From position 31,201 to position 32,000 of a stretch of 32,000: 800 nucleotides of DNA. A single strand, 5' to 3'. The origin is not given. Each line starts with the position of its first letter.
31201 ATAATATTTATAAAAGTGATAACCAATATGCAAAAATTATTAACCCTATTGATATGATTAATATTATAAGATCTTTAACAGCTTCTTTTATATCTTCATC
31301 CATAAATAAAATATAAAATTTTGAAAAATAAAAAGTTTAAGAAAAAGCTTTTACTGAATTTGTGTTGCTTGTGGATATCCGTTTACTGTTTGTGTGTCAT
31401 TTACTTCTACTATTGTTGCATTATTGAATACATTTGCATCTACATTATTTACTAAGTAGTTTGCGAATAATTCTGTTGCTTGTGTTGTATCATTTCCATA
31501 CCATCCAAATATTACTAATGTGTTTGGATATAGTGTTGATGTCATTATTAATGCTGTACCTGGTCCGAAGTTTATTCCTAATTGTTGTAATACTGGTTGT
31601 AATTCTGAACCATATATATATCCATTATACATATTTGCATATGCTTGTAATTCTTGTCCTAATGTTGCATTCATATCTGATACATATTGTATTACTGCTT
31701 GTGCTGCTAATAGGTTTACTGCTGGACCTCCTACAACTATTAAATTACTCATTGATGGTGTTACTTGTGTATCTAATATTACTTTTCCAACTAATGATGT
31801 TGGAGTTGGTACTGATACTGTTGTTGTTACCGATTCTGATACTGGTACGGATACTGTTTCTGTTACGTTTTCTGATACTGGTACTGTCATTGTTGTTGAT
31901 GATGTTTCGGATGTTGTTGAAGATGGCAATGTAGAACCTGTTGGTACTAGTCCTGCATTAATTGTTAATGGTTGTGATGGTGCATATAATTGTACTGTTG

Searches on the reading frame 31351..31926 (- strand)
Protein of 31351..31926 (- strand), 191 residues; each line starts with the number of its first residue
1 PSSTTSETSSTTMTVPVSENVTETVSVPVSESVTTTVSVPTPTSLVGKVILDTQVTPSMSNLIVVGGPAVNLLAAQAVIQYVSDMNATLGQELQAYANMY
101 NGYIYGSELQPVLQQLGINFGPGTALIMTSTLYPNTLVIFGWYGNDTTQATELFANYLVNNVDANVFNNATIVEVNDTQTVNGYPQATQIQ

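Call 91: search_protein_families(library=pfam, proteins=[window:31351-31926:-], max_evalue=0.001)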
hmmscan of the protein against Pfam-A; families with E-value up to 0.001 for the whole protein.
window:31351-31926:- (191 aa): 1 family
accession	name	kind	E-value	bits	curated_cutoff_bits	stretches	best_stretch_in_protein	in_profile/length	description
PF05124.17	S_layer_C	-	9.8e-05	22.5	23.9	1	46-157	94-176/177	S-layer like family, outer domain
